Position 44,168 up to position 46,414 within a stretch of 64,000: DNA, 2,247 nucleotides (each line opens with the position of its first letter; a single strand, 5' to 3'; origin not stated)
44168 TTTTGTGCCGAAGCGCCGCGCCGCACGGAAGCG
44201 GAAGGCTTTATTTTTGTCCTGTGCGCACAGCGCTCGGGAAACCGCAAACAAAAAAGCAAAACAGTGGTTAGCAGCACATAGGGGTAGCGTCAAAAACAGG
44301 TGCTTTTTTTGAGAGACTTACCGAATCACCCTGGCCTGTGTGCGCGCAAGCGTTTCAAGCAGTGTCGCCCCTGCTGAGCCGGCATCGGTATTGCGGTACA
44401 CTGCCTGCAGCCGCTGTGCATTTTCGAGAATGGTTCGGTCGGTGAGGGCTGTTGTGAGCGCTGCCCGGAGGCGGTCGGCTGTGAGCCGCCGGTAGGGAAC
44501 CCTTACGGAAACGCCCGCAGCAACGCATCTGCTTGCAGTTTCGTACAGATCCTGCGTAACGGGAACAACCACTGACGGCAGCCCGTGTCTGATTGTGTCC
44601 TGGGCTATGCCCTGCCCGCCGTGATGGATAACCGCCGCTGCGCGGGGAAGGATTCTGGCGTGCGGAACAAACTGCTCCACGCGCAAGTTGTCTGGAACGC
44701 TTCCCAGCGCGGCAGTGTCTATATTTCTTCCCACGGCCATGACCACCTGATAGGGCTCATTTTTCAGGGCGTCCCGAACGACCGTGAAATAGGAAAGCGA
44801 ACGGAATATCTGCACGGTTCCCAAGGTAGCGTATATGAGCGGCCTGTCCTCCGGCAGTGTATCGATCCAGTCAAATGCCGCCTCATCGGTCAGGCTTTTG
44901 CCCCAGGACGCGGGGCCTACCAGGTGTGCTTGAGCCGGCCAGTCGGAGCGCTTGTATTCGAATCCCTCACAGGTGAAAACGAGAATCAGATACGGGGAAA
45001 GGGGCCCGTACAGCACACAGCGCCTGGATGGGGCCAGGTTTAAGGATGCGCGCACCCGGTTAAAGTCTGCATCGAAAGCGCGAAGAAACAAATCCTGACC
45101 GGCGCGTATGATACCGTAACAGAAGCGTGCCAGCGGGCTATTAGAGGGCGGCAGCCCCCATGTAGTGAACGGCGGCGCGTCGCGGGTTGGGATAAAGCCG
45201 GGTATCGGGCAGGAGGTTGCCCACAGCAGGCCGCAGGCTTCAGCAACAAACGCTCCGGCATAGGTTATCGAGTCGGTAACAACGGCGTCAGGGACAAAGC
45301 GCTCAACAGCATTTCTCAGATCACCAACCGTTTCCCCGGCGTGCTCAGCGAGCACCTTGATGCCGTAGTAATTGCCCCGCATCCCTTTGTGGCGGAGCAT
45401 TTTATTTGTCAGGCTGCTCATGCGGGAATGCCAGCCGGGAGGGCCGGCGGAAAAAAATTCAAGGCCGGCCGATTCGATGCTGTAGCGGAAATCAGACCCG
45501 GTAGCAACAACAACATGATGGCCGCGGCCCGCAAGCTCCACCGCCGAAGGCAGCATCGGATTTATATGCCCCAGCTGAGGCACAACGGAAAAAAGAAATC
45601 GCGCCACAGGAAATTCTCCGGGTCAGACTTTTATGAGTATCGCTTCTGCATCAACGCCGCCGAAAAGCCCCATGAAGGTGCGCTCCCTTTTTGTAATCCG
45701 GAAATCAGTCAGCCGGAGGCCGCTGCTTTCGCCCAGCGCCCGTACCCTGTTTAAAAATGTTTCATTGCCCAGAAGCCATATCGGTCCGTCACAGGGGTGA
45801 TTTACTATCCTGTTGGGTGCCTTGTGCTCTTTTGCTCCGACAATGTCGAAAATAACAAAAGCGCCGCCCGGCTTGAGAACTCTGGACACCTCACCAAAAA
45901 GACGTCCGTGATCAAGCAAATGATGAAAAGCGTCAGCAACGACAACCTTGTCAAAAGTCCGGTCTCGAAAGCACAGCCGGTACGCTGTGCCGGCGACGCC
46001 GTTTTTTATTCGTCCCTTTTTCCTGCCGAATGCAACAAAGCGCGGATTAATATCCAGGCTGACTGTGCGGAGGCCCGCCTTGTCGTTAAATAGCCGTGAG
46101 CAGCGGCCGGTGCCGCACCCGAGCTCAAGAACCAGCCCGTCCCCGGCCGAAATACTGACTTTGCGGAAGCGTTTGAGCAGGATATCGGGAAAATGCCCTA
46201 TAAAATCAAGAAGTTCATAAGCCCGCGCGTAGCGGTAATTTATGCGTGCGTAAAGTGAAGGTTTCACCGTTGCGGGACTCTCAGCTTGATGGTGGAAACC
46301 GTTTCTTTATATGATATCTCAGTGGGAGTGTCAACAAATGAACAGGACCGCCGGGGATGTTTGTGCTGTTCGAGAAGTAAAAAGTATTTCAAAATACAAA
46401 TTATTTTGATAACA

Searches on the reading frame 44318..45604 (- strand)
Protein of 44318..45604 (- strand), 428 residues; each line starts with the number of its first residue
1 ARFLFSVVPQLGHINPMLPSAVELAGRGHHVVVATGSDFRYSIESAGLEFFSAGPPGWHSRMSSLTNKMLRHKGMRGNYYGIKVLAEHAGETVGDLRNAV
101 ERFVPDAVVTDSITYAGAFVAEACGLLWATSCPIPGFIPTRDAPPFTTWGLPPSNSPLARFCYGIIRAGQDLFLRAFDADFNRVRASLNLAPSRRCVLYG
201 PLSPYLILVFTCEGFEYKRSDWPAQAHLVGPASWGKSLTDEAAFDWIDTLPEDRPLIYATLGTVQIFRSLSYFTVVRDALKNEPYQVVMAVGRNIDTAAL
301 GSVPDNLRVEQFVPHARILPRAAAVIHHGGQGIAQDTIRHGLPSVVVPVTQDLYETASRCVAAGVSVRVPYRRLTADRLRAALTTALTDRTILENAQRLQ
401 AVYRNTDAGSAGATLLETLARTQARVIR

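Call 7: search_protein_families(library=pfam, proteins=[window:44318-45604:-], max_evalue=0.001)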
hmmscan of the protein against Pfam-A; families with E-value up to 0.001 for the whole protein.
window:44318-45604:- (428 aa): 5 families
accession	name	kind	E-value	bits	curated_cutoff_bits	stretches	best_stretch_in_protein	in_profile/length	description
PF06722.18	EryCIII-like_C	-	1.1e-21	77.7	31.7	1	296-401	22-127/145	Erythromycin biosynthesis protein CIII-like, C-terminal domain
PF00201.24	UDPGT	-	3.7e-09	36.4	19.5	1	259-404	280-423/499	UDP-glucoronosyl and UDP-glucosyl transferase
PF04101.22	Glyco_tran_28_C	-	7.6e-08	33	22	1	279-396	26-150/166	Glycosyltransferase family 28 C-terminal domain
PF21036.3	EryCIII-like_N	-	8.2e-05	22.8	27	0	27-130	6-124/216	Erythromycin biosynthesis protein CIII-like, N-terminal domain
PF03033.26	Glyco_transf_28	-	0.00075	20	26.2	0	12-63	10-63/139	Glycosyltransferase family 28 N-terminal domain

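Call 15: search_protein_families(library=ncbifam, proteins=[window:44318-45604:-], max_evalue=0.1)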
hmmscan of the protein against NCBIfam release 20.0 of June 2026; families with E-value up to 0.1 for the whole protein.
window:44318-45604:- (428 aa): 6 families
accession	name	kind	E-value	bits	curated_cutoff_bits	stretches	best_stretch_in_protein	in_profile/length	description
TIGR01426.2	MGT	subfamily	6.1e-51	173.7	260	2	207-419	184-390/393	macrolide family glycosyltransferase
TIGR04516.1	glycosyl_450act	subfamily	5.7e-31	108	440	2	245-421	238-415/418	activator-dependent family glycosyltransferase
NF033129.1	macro_glyco_Mgt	subfamily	4.1e-24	85.3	700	2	276-415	248-387/393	macrolide-inactivating glycosyltransferase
NF000362.1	self_GT_OleI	exception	1.4e-23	83.7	700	1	251-418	252-418/424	OleI family self-immunity macrolide glycosyltransferase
NF000354.1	glycotrans_Rgt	equivalog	6e-11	42.1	800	1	250-422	236-405/411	rifamycin-inactivating glycosyltransferase Rgt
NF046028.1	GluronsyltaseWelK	equivalog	0.00019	20.7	400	1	248-355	160-267/319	beta-1,4-glucuronosyltransferase WelK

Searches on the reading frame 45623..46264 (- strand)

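Call 7: search_protein_families(library=pfam, proteins=[window:45623-46264:-], max_evalue=0.001)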
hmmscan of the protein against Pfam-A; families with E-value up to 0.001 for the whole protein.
window:45623-46264:- (213 aa): 7 families
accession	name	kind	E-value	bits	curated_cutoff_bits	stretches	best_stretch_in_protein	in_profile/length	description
PF08241.18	Methyltransf_11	-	8.5e-20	71.6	21.2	1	46-138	1-95/95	Methyltransferase domain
PF13649.12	Methyltransf_25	-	5e-16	59.6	27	1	45-134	1-97/97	Methyltransferase domain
PF08242.18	Methyltransf_12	-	7.6e-12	46.3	30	1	46-135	1-97/98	Methyltransferase domain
PF13847.12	Methyltransf_31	-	6.6e-11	42.5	27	1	45-147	7-118/145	Methyltransferase domain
PF13489.12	Methyltransf_23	-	4.3e-09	36.7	27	1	42-140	23-118/164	Methyltransferase domain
PF01209.24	Ubie_methyltran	-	2.9e-08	33.8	20.1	1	36-141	42-154/233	ubiE/COQ5 methyltransferase family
PF02353.26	CMAS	-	0.00023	21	27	1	33-186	55-213/273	Mycolic acid cyclopropane synthetase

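Call 15: search_protein_families(library=ncbifam, proteins=[window:45623-46264:-], max_evalue=0.1)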
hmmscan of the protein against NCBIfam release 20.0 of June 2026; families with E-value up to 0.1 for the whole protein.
window:45623-46264:- (213 aa): 40 families (the best 25 are shown)
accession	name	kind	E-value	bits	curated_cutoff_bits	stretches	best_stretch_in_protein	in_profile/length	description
NF045667.1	MTase_DVU1556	equivalog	1.7e-16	60.3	155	1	42-150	23-133/213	DVU_1556 family methyltransferase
NF045825.1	FAmtase_mtf2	equivalog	5.3e-14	52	400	1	45-146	62-166/248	fatty-acid O-methyltransferase Mtf2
NF045823.1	PthPhpthDimycoMt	equivalog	2.9e-13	49.6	300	1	45-149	70-177/256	phthiotriol/phenolphthiotriol dimycocerosates methyltransferase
NF001241.0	PRK00216.1-2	equivalog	4e-12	46.3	327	1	36-140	47-149/231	demethylmenaquinone methyltransferase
TIGR01934.1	MenG_MenH_UbiE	subfamily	5.3e-12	45.5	158.35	1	38-145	36-148/223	ubiquinone/menaquinone biosynthesis methyltransferase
NF043040.1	corrin_prot_MT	hypoth_equivalog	4.8e-11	42.5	180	1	42-203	42-211/216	corrinoid protein-associated methyltransferase CpaM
NF041675.1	sarc_dimgly_tmase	equivalog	1.7e-10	41.3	550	1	39-146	64-177/278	sarcosine/dimethylglycine N-methyltransferase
NF041537.1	ArsM_AhpD_UU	exception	1.7e-10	40.2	510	1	37-175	73-218/345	arsenite methyltransferase/AhpD domain selenoprotein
NF052510.1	methyltran_MpqE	exception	1.9e-10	40.5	335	1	39-141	44-154/234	methyl-plastoquinone biosynthesis methyltransferase MpqE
NF001244.0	PRK00216.1-5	equivalog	5.8e-09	35.6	216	1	40-146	48-161/236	bifunctional demethylmenaquinone methyltransferase/2-methoxy-6-polyprenyl-1,4-benzoquinol methylase UbiE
NF001240.0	PRK00216.1-1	equivalog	9.9e-09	34.6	378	1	39-140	62-170/251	bifunctional demethylmenaquinone methyltransferase/2-methoxy-6-polyprenyl-1,4-benzoquinol methylase UbiE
NF047649.1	MTase_UXPK_star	exception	1.2e-08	34.3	460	1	22-143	52-186/283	methyltransferase/UXPK-star double selenoprotein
TIGR02072.1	BioC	equivalog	2e-08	34.4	184.95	1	29-138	23-132/244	malonyl-ACP O-methyltransferase BioC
NF041536.1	ArsM_DUF2284_UU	exception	6.6e-07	28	575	1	38-153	74-197/459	arsenite methyltransferase/DUF2284 domain selenoprotein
NF007610.0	PRK10258.1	equivalog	1e-06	28.3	342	1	44-137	45-137/251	malonyl-ACP O-methyltransferase BioC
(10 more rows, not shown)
